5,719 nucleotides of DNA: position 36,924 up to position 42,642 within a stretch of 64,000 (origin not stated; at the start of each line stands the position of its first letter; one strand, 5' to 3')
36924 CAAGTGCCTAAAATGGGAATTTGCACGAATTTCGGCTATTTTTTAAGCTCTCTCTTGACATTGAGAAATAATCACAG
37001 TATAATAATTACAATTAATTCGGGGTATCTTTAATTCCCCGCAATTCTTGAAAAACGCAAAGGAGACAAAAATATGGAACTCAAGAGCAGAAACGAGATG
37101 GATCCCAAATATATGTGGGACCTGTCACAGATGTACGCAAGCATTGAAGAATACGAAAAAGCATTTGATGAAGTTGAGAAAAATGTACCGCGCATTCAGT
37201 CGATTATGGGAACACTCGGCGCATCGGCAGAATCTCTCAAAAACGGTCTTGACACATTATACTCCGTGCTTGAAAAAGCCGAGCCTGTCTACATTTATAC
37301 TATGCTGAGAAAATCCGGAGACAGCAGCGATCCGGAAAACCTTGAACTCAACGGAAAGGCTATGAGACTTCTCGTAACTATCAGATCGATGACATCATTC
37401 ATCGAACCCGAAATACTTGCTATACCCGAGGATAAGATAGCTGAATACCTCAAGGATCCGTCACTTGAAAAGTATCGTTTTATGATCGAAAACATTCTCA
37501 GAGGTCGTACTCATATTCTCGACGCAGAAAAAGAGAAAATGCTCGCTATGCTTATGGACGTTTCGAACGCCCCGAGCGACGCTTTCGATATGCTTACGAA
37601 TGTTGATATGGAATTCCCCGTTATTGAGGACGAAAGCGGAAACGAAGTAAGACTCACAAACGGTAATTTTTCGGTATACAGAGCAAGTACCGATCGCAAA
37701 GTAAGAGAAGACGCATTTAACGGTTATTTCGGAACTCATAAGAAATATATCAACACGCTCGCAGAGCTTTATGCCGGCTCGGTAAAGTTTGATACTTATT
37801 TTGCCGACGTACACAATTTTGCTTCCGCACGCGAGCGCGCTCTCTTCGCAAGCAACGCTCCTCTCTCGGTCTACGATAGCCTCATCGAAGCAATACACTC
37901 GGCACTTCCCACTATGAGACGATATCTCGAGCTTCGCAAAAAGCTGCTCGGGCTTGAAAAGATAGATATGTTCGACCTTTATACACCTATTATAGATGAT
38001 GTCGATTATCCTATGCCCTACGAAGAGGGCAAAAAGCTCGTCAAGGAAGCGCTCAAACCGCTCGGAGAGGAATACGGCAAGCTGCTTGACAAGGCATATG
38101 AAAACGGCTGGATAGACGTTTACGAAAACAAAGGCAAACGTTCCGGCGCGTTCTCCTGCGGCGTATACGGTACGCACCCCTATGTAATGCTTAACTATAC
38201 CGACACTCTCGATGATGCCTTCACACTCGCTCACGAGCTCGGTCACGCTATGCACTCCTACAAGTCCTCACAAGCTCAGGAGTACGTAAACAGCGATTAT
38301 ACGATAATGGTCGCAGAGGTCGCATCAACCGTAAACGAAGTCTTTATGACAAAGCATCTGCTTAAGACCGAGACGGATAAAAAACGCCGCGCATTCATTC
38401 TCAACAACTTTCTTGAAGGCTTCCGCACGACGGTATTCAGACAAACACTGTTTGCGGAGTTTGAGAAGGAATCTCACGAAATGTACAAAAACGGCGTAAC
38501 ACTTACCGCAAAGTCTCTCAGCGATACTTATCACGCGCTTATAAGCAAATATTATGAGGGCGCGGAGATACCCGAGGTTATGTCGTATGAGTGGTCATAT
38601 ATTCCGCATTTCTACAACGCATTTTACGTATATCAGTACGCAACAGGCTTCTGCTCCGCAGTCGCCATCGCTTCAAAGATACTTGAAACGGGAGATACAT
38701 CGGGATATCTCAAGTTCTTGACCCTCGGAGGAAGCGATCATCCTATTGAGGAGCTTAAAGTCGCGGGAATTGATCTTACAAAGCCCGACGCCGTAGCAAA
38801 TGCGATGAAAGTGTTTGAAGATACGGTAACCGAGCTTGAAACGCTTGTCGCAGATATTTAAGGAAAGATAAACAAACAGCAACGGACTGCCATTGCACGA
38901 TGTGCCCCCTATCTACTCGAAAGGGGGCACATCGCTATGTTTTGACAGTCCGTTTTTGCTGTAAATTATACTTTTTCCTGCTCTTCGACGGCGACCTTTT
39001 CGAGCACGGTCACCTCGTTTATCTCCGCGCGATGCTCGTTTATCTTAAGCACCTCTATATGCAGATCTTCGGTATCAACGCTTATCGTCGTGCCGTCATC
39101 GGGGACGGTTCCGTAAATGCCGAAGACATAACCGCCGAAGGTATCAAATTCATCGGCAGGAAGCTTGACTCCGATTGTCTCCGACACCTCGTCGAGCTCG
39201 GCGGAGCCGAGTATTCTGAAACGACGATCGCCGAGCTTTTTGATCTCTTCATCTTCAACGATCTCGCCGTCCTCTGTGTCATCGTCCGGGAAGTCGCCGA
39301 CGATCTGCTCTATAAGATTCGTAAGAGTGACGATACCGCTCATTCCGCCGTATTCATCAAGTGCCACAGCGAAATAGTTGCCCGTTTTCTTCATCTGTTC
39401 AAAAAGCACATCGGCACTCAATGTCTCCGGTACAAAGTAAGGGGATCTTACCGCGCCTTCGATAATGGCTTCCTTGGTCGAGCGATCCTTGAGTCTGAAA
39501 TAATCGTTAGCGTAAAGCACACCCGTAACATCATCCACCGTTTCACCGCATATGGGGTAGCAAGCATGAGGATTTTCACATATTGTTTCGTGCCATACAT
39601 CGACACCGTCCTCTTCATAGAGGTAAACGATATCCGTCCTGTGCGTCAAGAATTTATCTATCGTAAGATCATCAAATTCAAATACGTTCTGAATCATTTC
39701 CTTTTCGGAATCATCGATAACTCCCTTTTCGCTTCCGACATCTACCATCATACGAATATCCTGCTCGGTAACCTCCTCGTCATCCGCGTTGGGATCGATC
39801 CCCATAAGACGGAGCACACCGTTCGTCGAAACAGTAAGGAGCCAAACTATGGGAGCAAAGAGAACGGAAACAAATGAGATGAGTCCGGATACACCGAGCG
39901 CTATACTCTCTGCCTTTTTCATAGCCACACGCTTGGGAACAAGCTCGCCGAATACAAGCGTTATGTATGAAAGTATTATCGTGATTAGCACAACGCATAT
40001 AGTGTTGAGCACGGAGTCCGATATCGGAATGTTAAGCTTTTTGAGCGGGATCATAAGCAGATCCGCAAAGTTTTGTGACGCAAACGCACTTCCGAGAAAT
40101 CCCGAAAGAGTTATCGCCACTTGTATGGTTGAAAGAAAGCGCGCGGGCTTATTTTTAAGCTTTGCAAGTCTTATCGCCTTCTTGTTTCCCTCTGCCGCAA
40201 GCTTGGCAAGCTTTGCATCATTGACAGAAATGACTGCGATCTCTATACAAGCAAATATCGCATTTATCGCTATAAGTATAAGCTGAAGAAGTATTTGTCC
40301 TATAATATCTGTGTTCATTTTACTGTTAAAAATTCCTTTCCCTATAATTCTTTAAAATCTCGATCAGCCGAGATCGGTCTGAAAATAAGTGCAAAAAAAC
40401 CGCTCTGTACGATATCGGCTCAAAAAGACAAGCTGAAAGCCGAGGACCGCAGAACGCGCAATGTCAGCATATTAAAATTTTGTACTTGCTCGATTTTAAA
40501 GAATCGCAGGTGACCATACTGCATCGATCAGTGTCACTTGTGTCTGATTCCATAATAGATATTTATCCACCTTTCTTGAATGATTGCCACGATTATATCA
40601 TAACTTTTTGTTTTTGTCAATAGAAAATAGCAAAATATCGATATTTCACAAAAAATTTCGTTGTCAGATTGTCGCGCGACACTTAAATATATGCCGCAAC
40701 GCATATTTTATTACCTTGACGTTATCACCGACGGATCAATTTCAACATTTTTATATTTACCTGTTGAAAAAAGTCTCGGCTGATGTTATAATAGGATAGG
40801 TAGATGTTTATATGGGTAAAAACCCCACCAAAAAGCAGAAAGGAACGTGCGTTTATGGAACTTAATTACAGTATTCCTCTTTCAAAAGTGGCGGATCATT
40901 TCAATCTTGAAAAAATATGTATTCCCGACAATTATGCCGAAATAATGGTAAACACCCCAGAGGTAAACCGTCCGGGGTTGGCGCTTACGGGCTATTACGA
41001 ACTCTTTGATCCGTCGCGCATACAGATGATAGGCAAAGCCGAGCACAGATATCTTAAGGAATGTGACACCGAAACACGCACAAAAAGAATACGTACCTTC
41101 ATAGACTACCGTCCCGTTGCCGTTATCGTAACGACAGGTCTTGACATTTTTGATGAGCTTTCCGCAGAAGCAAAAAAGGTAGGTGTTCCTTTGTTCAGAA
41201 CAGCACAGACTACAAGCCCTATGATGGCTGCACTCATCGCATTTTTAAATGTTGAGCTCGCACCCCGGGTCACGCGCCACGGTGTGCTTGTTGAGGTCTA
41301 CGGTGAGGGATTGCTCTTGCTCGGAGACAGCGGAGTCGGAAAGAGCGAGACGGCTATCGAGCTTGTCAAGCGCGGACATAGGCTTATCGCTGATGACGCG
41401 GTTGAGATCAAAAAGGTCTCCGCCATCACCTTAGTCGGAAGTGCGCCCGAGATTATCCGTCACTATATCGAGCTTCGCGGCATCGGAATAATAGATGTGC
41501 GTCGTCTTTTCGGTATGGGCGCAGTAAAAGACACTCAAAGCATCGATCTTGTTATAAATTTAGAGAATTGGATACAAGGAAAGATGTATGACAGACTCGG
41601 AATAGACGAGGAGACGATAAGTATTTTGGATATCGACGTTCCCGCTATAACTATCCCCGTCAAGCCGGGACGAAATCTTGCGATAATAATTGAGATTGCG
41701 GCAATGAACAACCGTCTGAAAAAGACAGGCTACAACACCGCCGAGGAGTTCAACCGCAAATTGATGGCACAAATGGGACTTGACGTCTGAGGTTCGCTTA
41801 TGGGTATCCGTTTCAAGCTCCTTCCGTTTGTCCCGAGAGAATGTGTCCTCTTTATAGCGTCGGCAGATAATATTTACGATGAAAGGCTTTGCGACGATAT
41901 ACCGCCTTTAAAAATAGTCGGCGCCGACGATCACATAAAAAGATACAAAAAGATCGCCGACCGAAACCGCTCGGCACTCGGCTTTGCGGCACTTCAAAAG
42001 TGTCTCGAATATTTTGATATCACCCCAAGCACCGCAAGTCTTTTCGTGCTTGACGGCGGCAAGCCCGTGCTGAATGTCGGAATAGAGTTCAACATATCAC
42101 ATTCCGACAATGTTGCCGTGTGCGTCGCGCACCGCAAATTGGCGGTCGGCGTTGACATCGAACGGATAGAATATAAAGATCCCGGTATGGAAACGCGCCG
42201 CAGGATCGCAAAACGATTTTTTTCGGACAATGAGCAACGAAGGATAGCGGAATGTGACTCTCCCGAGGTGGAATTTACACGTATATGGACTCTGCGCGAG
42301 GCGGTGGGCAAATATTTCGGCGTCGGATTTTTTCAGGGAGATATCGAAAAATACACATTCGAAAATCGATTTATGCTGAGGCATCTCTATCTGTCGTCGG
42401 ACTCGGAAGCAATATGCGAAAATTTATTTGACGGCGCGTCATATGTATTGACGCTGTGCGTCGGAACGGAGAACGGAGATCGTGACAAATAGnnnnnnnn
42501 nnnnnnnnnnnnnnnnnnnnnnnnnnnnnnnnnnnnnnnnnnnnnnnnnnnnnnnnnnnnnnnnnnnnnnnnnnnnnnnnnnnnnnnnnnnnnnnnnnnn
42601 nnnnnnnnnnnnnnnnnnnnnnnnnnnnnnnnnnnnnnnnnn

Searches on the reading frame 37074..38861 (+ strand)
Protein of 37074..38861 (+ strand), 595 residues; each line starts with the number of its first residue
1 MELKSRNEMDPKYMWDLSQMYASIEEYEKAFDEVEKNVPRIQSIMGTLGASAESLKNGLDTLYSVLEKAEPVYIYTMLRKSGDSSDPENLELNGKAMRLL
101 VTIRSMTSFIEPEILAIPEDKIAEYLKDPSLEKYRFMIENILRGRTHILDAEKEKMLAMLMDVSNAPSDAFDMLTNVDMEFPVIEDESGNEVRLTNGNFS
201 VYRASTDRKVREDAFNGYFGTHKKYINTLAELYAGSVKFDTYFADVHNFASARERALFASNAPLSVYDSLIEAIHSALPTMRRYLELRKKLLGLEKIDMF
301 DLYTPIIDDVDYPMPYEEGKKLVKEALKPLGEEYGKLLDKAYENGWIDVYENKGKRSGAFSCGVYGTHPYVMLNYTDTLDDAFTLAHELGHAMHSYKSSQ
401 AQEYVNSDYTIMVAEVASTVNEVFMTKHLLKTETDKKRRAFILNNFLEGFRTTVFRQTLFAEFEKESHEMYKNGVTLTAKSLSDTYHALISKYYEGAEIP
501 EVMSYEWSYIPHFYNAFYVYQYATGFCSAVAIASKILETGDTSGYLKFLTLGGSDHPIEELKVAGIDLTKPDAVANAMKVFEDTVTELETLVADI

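Call 57: search_protein_families(library=pfam, proteins=[window:37074-38861:+], max_evalue=0.00001)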
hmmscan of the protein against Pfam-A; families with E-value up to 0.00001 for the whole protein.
window:37074-38861:+ (595 aa): 2 families
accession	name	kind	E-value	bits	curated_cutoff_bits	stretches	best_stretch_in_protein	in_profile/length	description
PF01432.26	Peptidase_M3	-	7.3e-71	240.3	27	1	202-579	2-456/457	Peptidase family M3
PF08439.15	Peptidase_M3_N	-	8e-23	80.9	25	1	113-181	1-70/70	Oligopeptidase F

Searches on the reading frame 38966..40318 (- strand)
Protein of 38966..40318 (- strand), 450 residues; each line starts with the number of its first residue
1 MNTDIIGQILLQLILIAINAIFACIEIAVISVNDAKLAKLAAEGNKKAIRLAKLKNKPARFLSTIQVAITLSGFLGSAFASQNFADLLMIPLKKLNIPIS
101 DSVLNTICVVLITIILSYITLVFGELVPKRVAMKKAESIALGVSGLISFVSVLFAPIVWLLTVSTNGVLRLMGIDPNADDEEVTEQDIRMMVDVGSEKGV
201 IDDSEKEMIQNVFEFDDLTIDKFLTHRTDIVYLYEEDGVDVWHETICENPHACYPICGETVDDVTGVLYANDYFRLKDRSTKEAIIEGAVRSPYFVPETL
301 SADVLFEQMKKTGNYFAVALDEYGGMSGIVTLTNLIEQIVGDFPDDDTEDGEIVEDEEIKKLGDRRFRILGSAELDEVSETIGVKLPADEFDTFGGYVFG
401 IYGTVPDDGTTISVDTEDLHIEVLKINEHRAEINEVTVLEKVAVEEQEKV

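Call 57: search_protein_families(library=pfam, proteins=[window:38966-40318:-], max_evalue=0.00001)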
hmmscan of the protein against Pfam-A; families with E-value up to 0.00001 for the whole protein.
window:38966-40318:- (450 aa): 3 families
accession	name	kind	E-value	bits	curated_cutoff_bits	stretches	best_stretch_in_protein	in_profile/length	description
PF01595.25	CNNM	-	2.3e-51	174.5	28.4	1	11-205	2-181/181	Cyclin M transmembrane N-terminal domain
PF03471.22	CorC_HlyC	-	3.5e-15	56.2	27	1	361-435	2-74/81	Transporter associated domain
PF00571.33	CBS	-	5.2e-06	27.1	24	0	291-340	7-56/57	CBS domain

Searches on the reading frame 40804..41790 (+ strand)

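Call 57: search_protein_families(library=pfam, proteins=[window:40804-41790:+], max_evalue=0.00001)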
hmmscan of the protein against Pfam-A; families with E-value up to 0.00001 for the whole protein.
window:40804-41790:+ (328 aa): 2 families
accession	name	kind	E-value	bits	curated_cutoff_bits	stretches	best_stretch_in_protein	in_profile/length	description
PF07475.17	Hpr_kinase_C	-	2e-71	239.4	33.3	1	151-319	2-170/171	HPr Serine kinase C-terminal domain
PF02603.21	Hpr_kinase_N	-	2e-36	125.2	24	1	25-148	2-125/125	HPr Serine kinase N terminus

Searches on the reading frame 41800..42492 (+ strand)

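Call 57: search_protein_families(library=pfam, proteins=[window:41800-42492:+], max_evalue=0.00001)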
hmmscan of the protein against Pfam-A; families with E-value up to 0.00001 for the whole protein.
window:41800-42492:+ (230 aa): 1 family
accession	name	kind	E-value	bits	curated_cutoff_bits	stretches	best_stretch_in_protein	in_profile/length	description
PF01648.25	ACPS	-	1.2e-15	57.9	25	1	115-189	1-79/111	4'-phosphopantetheinyl transferase superfamily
